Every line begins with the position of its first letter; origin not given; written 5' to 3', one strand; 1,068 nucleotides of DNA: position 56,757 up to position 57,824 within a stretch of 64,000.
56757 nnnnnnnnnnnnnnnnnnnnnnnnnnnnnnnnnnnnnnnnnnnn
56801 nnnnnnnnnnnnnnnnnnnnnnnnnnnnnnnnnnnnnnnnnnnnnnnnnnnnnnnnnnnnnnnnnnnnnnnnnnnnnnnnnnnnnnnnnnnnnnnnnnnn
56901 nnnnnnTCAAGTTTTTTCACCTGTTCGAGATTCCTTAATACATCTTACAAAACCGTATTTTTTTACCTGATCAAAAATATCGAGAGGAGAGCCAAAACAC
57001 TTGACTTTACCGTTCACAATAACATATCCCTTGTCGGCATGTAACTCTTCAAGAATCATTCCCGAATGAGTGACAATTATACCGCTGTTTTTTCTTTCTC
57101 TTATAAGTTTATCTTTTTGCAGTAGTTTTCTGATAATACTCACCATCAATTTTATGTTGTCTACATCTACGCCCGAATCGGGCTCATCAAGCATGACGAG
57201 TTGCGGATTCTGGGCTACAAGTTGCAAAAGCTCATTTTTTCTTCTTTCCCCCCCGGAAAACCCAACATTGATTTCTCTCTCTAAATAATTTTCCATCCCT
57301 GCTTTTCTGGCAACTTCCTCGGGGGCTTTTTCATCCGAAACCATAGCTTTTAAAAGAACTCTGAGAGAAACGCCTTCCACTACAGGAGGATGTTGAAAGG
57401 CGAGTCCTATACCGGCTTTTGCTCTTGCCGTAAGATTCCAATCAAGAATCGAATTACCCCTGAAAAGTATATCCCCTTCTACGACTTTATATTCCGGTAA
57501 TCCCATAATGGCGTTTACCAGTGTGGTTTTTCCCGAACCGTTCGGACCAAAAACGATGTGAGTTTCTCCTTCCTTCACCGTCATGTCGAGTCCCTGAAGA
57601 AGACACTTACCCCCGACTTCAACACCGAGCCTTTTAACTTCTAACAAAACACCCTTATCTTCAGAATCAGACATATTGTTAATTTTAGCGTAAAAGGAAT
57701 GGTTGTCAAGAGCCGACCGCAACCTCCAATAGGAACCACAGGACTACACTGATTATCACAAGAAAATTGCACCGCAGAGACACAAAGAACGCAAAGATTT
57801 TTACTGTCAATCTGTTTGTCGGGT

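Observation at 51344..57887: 146-bp near-identical inverted repeats bracketing a 6.25 kb block (aspartokinase, PPi-PFK, glutaredoxin relic, rubrerythrin-like, MBL hydrolase, sufCB)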

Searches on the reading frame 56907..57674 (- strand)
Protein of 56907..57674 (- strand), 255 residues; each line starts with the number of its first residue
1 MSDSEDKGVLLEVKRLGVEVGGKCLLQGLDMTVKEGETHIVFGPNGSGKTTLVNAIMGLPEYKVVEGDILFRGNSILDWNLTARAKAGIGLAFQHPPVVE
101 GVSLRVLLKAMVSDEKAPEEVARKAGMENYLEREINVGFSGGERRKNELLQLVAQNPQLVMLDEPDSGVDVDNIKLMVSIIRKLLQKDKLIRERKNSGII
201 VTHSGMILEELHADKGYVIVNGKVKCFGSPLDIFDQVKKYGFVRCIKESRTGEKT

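Call 12: search_protein_families(library=pfam, proteins=[window:56907-57674:-])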
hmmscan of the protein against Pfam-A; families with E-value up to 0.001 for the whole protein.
window:56907-57674:- (255 aa): 6 families
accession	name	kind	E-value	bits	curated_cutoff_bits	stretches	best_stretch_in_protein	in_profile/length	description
PF00005.33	ABC_tran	-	4.6e-24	86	25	1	26-166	1-136/137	ABC transporter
PF13304.12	AAA_21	-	1.7e-07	32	27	0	40-56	3-19/304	AAA domain, putative AbiEii toxin, Type IV TA system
PF02463.25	SMC_N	-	7e-06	26.1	40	0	38-58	26-49/220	RecF/RecN/SMC N terminal domain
PF13555.12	AAA_29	-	8.7e-05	22.6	27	1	30-57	16-43/61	P-loop containing region of AAA domain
PF13514.12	AAA_27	-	0.00021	21.4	22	1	13-58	3-48/206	AAA domain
PF13476.12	AAA_23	-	0.00039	21.6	27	1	40-56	23-39/201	AAA domain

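Call 59: find_encoding_contigs(protein=window:56907-57674:-, flank=10000, max_places=6)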
Protein window:56907-57674:- (255 aa): no gene with exactly this product is on record in the collection.
